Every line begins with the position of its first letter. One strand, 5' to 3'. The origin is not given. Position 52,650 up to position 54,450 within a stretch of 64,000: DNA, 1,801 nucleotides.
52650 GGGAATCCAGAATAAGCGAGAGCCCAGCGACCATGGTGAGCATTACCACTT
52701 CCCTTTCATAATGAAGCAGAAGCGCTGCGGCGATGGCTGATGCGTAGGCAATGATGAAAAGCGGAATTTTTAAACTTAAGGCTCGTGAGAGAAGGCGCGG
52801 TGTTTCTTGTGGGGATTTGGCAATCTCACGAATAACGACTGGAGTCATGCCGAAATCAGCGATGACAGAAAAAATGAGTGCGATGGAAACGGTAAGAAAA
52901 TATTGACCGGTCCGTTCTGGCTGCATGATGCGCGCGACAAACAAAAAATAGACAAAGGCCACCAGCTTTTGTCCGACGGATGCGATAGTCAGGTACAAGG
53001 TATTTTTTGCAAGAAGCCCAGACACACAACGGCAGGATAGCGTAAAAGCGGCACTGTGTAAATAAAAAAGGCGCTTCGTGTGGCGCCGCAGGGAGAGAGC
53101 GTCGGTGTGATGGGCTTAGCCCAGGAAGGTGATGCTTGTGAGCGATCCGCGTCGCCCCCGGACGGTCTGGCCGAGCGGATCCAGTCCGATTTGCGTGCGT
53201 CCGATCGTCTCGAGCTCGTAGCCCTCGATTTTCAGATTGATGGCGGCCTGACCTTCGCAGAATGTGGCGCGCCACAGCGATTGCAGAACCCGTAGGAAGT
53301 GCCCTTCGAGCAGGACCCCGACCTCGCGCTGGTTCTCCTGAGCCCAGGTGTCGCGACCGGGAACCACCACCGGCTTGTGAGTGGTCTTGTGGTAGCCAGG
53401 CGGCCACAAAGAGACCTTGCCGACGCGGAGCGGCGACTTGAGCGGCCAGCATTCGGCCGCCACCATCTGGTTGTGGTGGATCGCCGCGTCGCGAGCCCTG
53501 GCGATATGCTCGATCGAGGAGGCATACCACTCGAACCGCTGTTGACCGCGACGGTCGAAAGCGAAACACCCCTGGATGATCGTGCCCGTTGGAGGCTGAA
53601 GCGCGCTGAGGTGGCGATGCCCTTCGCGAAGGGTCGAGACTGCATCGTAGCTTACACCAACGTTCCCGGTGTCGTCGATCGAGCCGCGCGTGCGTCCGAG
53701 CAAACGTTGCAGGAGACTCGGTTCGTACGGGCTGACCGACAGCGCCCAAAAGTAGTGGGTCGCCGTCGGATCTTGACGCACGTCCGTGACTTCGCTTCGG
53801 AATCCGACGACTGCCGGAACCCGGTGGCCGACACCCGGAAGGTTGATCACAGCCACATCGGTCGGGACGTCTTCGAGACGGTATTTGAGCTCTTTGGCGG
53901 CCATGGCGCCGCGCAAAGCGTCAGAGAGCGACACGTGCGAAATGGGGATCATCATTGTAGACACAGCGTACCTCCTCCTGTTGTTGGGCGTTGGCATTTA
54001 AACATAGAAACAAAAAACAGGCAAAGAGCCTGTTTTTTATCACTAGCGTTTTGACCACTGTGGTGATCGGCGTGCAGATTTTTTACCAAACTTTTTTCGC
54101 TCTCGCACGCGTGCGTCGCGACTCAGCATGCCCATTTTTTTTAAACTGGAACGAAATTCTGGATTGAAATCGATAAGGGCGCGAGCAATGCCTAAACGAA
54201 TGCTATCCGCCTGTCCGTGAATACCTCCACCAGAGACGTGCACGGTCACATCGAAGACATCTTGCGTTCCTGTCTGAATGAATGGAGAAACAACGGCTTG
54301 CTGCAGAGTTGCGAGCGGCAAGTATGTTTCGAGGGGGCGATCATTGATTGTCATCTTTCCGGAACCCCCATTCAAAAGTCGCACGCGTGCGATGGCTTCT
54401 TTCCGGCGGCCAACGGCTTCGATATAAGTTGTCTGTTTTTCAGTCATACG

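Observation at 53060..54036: High-GC island 4: single hypothetical gene inserted between the rpsI terminator and the glycan operon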

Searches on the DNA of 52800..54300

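Call 67: search_rna_families(source=window, start=52800, end=54300, threshold=evalue, max_evalue=1)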
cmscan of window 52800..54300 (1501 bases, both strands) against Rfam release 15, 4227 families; matches with E-value up to 1: 3.
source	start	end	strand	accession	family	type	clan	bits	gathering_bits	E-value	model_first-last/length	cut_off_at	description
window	54010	54052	+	RF02420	Bp1_162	Gene; sRNA;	-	25.5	50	0.1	1-100/100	no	Burkholderia sRNA Bp1_Cand612_SIPHT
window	54004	54046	-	RF03305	mir-3338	Gene; miRNA;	-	20.1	95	0.7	1-84/84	no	mir-3338 microRNA precursor family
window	53430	53460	+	RF00521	SAM_alpha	Cis-reg; riboswitch;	-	16.6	36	0.79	11-41/79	no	Alpha-proteobacteria SAM riboswitch aptamer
